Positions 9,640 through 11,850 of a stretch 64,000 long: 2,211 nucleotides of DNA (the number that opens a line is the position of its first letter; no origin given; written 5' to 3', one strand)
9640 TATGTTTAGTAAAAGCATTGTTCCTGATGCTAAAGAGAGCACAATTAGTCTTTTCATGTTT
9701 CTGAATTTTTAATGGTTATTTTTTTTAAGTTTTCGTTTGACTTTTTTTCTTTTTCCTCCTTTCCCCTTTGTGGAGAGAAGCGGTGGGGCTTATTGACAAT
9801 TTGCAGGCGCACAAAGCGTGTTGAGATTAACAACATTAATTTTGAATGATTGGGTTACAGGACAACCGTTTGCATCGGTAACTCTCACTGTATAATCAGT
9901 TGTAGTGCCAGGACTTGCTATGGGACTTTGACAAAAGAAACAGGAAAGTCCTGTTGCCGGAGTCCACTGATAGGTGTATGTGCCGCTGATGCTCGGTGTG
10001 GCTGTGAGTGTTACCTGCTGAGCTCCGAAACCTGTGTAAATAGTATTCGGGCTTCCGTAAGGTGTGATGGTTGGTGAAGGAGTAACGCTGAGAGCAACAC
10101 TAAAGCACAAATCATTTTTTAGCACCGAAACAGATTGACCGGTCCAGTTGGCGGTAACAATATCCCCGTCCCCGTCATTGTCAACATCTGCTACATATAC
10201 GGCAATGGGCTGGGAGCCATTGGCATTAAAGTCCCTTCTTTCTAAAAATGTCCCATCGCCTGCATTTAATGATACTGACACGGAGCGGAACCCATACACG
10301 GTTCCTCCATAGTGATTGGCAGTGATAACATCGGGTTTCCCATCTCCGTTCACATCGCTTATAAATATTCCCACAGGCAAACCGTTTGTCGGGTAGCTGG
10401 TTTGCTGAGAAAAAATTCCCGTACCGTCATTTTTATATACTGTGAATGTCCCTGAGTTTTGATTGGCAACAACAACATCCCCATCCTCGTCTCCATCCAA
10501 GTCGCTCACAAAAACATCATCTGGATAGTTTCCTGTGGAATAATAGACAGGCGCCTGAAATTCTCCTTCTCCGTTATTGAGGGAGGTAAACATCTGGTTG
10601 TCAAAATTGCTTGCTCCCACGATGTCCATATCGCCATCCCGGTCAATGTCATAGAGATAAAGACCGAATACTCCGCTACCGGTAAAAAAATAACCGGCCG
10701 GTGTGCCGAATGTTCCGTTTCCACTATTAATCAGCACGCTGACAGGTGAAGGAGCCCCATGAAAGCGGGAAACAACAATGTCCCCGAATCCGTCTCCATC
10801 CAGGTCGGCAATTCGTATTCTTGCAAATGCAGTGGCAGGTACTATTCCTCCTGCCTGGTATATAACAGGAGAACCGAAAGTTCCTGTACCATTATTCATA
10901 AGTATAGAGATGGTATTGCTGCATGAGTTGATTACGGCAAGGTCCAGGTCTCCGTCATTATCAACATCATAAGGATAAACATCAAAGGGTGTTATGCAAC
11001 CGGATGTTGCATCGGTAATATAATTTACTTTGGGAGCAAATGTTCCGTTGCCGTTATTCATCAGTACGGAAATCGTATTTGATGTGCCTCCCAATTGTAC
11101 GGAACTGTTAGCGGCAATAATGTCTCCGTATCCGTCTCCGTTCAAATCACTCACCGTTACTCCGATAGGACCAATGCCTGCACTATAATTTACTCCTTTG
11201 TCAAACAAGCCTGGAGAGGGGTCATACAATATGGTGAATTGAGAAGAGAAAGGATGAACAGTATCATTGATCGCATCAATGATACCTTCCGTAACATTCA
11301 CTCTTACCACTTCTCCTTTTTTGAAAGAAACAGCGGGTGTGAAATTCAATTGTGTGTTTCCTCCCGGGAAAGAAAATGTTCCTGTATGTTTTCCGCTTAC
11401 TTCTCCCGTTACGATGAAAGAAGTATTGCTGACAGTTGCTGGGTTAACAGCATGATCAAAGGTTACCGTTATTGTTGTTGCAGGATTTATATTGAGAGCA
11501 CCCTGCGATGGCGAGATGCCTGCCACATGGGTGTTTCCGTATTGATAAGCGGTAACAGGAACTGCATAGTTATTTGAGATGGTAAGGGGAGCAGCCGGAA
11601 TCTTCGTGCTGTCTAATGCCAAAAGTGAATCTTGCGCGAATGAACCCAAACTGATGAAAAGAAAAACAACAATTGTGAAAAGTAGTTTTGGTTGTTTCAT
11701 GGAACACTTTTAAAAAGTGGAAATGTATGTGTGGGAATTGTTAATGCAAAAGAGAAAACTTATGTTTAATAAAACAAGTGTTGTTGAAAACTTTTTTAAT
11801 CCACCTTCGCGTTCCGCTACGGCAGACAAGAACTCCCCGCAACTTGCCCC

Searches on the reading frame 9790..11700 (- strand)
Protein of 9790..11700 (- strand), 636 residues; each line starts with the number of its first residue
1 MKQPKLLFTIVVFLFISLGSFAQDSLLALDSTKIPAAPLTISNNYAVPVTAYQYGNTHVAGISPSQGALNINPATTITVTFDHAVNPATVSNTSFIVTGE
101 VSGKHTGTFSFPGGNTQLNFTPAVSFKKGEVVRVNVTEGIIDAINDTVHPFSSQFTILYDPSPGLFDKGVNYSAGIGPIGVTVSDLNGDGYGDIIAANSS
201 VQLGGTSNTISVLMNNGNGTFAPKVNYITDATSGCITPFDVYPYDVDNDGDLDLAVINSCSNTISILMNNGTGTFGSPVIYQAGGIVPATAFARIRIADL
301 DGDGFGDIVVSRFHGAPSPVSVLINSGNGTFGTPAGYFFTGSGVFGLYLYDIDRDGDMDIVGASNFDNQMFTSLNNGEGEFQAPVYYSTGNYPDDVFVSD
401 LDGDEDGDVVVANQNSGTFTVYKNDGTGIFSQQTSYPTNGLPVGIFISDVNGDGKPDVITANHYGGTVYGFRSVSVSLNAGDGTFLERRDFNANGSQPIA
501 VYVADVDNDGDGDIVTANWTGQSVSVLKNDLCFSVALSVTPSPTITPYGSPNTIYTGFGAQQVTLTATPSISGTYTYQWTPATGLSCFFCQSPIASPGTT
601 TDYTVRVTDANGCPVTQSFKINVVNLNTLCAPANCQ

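Call 61: search_protein_families(library=pfam, proteins=[window:9790-11700:-], max_evalue=0.00001)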
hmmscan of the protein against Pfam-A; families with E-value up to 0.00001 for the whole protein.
window:9790-11700:- (636 aa): 3 families
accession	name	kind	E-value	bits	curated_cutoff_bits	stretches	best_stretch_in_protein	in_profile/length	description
PF13517.12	FG-GAP_3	-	8.9e-55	183.6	26.9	6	400-459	1-60/61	FG-GAP-like repeat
PF01839.29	FG-GAP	-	1.2e-18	67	22.1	0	449-469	9-35/37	FG-GAP repeat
PF13205.12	Big_5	-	5.8e-11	43.5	23.6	1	59-156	7-104/105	Bacterial Ig-like domain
